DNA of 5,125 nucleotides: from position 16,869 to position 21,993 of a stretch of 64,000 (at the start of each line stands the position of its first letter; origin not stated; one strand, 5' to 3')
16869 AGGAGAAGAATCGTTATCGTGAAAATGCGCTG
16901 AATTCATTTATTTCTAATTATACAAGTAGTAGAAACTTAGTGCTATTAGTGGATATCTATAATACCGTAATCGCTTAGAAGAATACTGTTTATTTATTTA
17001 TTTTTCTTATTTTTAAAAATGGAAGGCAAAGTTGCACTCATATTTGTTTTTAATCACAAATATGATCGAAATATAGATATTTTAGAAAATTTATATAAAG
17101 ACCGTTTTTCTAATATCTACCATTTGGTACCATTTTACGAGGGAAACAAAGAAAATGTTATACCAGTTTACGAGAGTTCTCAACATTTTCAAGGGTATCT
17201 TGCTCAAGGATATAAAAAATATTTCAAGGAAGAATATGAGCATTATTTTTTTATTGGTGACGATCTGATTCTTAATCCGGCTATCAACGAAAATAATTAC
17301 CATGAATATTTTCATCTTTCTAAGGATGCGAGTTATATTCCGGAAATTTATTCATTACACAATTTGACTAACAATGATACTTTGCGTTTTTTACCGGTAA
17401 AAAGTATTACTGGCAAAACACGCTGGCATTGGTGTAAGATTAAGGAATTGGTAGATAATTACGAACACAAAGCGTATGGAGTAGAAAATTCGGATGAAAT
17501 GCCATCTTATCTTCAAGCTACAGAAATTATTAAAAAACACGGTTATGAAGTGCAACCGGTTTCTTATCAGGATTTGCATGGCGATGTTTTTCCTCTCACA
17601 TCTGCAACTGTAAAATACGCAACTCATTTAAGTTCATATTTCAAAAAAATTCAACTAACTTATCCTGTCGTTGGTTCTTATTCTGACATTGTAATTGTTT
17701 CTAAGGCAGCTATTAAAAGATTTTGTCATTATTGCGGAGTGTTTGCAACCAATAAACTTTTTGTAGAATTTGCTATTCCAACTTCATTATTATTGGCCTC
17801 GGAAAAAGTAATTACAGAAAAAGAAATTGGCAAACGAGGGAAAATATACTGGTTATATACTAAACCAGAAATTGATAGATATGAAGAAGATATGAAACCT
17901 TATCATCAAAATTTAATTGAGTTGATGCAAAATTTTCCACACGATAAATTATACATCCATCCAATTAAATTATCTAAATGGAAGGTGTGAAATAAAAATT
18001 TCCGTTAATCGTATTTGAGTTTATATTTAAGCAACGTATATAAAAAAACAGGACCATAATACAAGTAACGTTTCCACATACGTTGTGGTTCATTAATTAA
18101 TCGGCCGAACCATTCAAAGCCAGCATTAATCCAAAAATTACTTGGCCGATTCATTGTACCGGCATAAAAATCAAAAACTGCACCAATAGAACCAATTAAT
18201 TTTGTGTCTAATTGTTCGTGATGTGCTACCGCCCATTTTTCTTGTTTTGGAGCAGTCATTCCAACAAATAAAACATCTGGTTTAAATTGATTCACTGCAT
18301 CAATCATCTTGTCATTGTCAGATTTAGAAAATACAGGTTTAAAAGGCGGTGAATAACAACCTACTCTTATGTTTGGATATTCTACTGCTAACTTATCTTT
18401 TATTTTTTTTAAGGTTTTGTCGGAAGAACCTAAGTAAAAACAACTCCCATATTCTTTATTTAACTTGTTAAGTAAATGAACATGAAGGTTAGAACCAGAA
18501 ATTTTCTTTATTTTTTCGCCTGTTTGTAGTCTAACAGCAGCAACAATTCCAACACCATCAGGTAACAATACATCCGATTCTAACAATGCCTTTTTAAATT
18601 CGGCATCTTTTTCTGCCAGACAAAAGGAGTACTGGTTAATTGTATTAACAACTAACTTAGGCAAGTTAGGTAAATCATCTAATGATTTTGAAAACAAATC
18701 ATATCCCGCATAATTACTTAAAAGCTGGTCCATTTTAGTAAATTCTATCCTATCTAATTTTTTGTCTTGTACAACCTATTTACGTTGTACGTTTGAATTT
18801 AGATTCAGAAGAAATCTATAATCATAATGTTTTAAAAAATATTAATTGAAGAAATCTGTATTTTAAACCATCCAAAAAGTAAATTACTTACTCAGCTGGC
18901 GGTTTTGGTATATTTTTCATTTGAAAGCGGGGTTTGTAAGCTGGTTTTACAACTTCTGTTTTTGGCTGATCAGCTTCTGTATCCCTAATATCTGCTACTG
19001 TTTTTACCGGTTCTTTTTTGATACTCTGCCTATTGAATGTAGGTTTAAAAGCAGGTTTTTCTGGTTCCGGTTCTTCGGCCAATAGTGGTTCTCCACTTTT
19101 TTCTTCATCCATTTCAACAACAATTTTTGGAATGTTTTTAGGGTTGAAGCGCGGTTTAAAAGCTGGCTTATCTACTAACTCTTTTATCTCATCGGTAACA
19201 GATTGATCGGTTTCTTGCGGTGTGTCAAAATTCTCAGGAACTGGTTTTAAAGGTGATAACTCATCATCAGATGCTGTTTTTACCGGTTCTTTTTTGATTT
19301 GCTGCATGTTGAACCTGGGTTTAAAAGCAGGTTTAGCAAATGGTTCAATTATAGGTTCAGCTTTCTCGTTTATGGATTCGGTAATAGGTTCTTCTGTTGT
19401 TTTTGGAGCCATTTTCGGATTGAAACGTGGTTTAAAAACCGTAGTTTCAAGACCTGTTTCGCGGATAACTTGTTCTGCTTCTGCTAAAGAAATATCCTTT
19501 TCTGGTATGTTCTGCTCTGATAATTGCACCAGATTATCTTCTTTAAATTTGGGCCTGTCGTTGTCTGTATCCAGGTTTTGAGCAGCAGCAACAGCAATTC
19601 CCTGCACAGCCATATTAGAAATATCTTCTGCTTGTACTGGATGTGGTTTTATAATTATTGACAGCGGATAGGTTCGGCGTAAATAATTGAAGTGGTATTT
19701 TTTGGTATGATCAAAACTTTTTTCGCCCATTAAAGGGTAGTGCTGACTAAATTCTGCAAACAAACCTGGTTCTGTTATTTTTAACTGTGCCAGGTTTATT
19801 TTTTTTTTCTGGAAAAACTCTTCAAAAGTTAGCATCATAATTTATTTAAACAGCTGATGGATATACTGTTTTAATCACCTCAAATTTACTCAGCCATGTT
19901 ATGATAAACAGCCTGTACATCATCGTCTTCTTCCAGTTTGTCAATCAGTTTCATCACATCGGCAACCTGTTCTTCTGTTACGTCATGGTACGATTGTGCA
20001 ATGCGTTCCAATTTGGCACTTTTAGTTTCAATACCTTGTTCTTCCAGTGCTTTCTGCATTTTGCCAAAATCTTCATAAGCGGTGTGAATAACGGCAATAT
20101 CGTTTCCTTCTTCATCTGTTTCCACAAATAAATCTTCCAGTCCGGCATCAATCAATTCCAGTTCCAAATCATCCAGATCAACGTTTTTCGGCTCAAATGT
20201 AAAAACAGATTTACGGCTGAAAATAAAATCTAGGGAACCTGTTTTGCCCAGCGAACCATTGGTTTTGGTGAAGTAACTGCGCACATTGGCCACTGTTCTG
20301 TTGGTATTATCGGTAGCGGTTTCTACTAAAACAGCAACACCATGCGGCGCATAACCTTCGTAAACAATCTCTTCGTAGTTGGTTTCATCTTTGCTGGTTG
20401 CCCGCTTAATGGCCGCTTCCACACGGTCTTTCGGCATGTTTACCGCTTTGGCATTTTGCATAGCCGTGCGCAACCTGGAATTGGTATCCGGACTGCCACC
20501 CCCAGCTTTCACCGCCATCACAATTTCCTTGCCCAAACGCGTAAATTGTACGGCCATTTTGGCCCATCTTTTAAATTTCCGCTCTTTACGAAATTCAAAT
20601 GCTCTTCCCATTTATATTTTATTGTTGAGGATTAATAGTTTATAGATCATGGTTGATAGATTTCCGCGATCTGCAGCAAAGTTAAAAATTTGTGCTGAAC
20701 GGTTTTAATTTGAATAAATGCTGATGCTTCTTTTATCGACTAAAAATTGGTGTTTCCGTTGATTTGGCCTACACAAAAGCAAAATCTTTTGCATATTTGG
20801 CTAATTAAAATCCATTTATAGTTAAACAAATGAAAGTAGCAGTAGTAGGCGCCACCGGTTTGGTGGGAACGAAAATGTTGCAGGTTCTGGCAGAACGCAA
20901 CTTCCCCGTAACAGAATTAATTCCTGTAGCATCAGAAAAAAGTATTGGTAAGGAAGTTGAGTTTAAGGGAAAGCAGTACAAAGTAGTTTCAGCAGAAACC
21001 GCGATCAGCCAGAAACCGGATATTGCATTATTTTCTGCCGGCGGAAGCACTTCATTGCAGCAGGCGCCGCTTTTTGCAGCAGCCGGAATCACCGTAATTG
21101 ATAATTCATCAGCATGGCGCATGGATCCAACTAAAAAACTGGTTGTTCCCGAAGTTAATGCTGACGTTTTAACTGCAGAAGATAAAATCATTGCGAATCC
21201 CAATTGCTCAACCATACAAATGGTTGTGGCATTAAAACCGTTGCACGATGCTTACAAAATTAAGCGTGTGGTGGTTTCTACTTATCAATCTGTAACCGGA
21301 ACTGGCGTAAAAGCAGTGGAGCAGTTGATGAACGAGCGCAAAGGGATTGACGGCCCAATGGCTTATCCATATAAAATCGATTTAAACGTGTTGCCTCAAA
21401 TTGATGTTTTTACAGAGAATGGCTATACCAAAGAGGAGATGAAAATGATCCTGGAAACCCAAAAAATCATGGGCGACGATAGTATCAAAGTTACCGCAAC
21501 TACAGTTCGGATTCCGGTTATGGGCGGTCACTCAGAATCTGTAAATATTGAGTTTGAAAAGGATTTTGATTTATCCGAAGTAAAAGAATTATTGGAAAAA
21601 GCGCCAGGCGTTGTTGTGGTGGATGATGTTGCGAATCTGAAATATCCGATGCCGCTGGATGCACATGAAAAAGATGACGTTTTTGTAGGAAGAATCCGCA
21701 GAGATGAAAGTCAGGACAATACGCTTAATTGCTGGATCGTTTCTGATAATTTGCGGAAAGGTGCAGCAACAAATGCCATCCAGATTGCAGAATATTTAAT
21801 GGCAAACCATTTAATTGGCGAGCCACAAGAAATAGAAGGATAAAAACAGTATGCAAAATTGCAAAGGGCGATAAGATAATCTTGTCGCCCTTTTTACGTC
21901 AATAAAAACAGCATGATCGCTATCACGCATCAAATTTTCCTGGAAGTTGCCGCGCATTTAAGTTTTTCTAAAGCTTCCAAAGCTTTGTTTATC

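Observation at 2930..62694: Hyper-abundant dispersed 14-mer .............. with an A/T-tract extension: a USS/DUS-like genome signature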

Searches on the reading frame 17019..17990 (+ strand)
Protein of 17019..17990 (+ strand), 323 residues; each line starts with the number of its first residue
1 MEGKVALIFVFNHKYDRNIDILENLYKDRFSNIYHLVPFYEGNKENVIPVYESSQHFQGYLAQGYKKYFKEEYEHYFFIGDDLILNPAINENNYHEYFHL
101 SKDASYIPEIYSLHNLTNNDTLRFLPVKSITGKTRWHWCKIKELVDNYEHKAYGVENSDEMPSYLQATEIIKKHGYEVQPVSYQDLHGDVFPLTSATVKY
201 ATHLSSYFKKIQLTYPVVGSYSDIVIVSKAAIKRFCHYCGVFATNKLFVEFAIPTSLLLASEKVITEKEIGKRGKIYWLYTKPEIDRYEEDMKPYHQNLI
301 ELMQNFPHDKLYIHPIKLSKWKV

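Call 37: search_protein_families(library=ncbifam, max_evalue=1e-10, proteins=[window:17019-17990:+])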
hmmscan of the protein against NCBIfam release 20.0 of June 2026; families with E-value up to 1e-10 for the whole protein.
window:17019-17990:+ (323 aa): 0 families

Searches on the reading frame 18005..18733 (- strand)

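Call 37: search_protein_families(library=ncbifam, max_evalue=1e-10, proteins=[window:18005-18733:-])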
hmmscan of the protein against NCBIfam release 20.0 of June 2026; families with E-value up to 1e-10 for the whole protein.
window:18005-18733:- (242 aa): 4 families
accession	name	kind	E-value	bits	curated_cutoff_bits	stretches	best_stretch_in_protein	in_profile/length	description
TIGR00696.1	wecG_tagA_cpsF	superfamily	2.7e-35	121.7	69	1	52-224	5-174/178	WecB/TagA/CpsF family glycosyltransferase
NF041872.1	EPS_EpsA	equivalog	1e-29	103.7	500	1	29-235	49-255/265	exopolysaccharide biosynthesis glycosyltransferase EpsA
NF041710.1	UDPacetylman_taseTarA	equivalog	3e-29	102.2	350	1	27-240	40-246/247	N-acetylglucosaminyldiphosphoundecaprenol N-acetyl-beta-D-mannosaminyltransferase TarA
NF002980.1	PRK03692.1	equivalog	3.6e-25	88.8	323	1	31-222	37-225/240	lipopolysaccharide N-acetylmannosaminouronosyltransferase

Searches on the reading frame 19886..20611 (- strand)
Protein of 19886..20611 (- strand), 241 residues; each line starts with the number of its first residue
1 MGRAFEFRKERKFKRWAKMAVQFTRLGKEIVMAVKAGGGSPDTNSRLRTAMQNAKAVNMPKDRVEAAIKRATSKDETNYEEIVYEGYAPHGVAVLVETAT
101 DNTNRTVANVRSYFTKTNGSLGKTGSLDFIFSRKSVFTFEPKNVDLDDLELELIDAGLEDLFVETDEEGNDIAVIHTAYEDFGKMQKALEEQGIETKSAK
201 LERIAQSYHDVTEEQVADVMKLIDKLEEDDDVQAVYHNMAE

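Call 37: search_protein_families(library=ncbifam, max_evalue=1e-10, proteins=[window:19886-20611:-])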
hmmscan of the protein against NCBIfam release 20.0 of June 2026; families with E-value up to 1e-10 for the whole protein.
window:19886-20611:- (241 aa): 3 families
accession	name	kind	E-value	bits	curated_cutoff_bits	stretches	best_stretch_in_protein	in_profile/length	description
NF009044.0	PRK12378.1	subfamily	1.2e-91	306.7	196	1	1-240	1-237/239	YebC/PmpR family DNA-binding transcriptional regulator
TIGR01033.1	TIGR01033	subfamily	2.6e-81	272.9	208.75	1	2-239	3-237/238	YebC/PmpR family DNA-binding transcriptional regulator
NF001030.0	PRK00110.1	equivalog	1e-75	254.5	243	1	9-239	11-234/245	YebC/PmpR family DNA-binding transcriptional regulator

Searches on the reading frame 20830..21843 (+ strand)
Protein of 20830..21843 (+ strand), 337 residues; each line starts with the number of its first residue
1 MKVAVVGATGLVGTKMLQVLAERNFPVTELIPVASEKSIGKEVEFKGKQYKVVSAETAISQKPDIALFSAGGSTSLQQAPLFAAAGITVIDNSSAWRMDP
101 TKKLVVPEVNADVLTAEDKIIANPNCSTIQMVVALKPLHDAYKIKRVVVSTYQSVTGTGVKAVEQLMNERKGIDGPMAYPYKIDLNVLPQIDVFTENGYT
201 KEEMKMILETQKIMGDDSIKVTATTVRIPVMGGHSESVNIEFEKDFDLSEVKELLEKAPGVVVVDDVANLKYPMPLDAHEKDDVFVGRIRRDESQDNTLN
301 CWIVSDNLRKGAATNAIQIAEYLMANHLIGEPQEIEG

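Call 37: search_protein_families(library=ncbifam, max_evalue=1e-10, proteins=[window:20830-21843:+])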
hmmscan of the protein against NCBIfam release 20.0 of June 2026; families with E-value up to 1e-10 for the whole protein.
window:20830-21843:+ (337 aa): 10 families
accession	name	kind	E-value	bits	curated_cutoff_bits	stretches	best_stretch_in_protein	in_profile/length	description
NF011456.0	PRK14874.1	equivalog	1.8e-137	458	223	1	1-327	5-344/346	aspartate-semialdehyde dehydrogenase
TIGR01296.1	asd_B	equivalog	5.5e-134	446.5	324.2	1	2-326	1-339/339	aspartate-semialdehyde dehydrogenase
NF005229.0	PRK06728.1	equivalog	3.8e-96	322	628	1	2-326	7-344/347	aspartate-semialdehyde dehydrogenase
NF004224.0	PRK05671.1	equivalog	3.1e-66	224.1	284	1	2-325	6-333/336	aspartate-semialdehyde dehydrogenase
NF005957.0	PRK08040.1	equivalog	1.9e-56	192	273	1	2-328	6-335/336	aspartate-semialdehyde dehydrogenase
NF006416.0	PRK08664.1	subfamily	5e-45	154.2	232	1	1-328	4-348/350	aspartate-semialdehyde dehydrogenase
TIGR00978.1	asd_EA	equivalog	5.4e-44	150.7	301.2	1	1-323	1-340/342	aspartate-semialdehyde dehydrogenase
NF005144.0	PRK06598.1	subfamily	5e-32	111.4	198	2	183-314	222-358/369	aspartate-semialdehyde dehydrogenase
TIGR01745.1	asd_gamma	equivalog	4.8e-23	81.7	402.9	1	186-315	224-357/366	aspartate-semialdehyde dehydrogenase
TIGR01850.1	argC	equivalog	2.9e-20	72.8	233.6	1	1-166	1-191/345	N-acetyl-gamma-glutamyl-phosphate reductase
